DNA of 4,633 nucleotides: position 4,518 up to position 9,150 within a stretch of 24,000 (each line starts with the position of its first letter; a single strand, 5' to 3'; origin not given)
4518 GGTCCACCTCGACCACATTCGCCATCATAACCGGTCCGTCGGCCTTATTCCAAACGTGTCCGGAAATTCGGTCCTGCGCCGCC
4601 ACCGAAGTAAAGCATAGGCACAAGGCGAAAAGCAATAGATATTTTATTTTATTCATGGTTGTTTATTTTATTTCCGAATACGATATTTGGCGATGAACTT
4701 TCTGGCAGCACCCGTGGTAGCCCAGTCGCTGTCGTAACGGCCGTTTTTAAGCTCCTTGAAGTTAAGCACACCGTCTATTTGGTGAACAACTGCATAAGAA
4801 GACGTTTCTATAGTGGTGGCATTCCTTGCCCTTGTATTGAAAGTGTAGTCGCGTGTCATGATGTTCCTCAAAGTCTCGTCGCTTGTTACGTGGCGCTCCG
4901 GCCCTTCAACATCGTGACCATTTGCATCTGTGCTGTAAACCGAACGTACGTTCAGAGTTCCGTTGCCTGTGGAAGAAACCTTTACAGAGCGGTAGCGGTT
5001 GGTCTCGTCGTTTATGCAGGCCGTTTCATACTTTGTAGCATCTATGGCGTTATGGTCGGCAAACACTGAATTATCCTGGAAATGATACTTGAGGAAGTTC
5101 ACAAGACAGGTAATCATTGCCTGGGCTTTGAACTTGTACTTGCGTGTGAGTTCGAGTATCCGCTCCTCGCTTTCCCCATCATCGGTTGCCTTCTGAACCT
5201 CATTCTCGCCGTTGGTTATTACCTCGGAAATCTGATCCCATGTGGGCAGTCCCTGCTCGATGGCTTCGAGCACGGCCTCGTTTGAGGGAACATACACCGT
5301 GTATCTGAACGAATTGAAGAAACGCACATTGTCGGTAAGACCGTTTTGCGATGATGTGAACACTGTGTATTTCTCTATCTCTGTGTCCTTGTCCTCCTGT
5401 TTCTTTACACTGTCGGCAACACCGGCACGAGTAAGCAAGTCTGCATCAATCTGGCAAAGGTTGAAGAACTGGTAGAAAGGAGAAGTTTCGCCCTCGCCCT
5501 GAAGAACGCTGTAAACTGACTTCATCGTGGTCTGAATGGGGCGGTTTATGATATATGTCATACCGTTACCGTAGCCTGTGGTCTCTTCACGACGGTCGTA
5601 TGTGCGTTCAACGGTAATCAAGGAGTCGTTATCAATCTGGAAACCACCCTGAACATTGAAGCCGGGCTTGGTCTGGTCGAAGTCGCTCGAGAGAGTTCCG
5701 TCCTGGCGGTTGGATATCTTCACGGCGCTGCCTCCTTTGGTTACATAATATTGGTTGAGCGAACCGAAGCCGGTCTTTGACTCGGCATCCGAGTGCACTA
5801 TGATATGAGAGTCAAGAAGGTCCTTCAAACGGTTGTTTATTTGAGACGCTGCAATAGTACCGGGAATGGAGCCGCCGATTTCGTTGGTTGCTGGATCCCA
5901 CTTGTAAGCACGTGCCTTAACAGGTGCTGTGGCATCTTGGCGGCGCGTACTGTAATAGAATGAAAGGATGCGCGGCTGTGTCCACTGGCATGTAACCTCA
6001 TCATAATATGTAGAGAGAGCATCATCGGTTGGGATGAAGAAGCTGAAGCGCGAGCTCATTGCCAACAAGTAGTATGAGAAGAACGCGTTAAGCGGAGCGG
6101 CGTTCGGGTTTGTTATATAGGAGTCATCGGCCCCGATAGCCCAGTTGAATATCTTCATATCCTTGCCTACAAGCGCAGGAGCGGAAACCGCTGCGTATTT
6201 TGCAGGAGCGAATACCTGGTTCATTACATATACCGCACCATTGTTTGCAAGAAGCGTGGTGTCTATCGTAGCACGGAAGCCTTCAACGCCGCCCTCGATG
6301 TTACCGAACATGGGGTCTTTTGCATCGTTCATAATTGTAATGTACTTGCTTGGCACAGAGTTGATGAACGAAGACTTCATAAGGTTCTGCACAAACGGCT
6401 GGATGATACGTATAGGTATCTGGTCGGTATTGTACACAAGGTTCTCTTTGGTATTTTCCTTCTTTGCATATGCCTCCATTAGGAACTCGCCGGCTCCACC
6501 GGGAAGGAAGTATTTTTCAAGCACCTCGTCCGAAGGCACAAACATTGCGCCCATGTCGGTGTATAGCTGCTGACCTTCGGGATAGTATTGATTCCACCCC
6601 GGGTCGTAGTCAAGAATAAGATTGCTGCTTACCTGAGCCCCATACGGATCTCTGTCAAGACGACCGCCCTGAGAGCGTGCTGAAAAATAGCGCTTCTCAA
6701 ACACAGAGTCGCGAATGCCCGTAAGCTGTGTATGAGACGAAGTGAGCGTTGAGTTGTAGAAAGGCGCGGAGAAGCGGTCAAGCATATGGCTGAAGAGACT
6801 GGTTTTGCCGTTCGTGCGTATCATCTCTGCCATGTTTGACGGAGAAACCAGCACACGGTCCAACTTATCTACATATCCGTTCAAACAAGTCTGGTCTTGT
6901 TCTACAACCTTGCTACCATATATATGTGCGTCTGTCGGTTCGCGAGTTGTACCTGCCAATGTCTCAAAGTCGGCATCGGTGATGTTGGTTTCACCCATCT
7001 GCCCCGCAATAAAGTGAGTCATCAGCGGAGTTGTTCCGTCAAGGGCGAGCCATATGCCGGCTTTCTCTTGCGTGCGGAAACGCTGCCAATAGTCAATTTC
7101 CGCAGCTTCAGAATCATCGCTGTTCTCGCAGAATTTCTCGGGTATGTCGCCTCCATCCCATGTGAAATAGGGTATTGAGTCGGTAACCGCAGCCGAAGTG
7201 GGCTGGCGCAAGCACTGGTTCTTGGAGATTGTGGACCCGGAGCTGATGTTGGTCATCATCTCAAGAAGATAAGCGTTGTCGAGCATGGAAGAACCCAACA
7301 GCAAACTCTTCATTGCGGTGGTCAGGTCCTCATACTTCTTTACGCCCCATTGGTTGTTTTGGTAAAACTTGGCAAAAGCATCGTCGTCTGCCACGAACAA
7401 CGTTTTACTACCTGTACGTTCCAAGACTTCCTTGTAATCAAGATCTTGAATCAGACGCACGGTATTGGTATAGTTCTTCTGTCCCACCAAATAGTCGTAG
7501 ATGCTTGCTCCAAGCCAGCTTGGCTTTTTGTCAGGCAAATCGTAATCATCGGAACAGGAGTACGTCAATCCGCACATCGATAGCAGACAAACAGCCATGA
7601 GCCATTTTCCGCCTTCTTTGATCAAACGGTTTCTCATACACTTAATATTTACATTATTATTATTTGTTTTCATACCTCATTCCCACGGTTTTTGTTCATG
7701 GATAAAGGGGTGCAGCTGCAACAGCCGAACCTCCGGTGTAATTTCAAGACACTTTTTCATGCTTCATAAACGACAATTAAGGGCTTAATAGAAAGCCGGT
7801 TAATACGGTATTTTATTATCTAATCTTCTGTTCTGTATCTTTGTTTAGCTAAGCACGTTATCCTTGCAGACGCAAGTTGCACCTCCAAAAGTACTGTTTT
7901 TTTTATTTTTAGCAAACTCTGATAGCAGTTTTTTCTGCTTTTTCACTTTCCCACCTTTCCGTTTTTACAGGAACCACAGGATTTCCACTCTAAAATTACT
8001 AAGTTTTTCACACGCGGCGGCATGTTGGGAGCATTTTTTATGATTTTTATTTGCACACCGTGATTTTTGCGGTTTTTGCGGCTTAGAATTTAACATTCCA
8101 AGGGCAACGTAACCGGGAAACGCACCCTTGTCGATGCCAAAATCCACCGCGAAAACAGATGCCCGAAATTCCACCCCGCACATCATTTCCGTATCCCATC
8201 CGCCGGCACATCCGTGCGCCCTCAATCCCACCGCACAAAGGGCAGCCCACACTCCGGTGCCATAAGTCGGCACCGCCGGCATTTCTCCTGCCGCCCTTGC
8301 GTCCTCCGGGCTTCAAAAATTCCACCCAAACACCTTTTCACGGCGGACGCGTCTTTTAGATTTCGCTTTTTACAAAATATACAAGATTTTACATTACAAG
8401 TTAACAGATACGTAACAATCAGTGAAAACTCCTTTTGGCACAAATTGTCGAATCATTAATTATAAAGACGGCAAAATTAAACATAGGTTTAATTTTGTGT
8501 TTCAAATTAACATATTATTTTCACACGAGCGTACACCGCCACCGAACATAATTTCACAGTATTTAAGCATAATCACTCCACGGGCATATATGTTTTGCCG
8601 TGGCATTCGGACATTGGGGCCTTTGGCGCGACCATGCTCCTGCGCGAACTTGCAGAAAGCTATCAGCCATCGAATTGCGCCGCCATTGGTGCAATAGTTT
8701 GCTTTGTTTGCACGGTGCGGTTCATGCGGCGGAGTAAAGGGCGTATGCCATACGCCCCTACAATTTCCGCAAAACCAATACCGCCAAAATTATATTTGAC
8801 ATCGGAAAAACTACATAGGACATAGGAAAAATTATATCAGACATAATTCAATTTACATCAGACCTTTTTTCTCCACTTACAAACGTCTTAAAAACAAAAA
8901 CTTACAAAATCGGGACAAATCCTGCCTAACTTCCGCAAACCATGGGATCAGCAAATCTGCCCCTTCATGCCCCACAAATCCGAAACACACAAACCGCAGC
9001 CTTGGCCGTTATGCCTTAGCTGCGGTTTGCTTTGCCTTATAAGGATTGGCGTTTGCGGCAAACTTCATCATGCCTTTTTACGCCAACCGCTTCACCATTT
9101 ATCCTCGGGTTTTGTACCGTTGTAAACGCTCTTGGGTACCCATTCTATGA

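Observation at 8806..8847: Flip/flop: individual mini-palindromes are exactly inverted between copies while their A-tract flanks keep their orientation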

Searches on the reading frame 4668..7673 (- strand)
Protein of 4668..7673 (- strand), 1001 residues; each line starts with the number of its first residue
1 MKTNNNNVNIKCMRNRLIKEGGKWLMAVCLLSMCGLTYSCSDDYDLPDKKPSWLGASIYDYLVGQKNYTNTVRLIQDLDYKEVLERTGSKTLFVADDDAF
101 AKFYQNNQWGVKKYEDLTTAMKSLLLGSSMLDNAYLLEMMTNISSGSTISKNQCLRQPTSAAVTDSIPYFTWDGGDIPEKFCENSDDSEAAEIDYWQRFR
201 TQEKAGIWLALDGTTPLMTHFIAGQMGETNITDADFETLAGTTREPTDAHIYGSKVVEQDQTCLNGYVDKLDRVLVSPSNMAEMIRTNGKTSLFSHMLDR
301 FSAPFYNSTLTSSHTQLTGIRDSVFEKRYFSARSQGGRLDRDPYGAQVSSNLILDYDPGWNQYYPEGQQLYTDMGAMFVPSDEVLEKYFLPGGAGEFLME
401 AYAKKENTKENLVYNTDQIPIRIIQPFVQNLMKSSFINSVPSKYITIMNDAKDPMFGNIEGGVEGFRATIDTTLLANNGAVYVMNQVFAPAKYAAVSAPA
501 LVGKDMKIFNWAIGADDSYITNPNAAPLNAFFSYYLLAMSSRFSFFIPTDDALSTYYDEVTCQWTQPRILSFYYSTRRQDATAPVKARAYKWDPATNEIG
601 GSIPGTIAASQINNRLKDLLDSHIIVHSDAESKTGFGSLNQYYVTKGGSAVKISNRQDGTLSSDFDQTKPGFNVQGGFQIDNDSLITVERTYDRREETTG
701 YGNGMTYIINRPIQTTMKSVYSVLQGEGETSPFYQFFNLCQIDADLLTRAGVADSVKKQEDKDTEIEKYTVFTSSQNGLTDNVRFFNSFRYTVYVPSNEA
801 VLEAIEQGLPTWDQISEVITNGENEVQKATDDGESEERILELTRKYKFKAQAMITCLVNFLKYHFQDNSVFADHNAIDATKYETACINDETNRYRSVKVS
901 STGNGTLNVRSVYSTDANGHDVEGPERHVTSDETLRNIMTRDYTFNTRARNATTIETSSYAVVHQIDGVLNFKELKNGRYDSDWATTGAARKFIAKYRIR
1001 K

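Call 11: search_protein_families(library=pfam, proteins=[window:4668-7673:-])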
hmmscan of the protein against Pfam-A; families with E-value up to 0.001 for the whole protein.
window:4668-7673:- (1001 aa): 1 family
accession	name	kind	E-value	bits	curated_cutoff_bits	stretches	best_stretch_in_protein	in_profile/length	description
PF02469.27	Fasciclin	-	5.9e-12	46.3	22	0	67-125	2-62/123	Fasciclin domain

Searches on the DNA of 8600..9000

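Call 34: search_rna_families(source=window, start=8600, end=9000, threshold=evalue, max_evalue=5)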
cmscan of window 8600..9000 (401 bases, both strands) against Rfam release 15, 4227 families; matches with E-value up to 5: 2.
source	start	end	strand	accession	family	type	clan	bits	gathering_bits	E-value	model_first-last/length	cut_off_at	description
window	8633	8701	+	RF02770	Ysr224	Gene; sRNA;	-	14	70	2.1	1-107/107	no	Yersinia sRNA 224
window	8716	8779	+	RF03204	mir-4510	Gene; miRNA;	-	14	60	4.1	1-72/72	no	mir-4510 microRNA precursor family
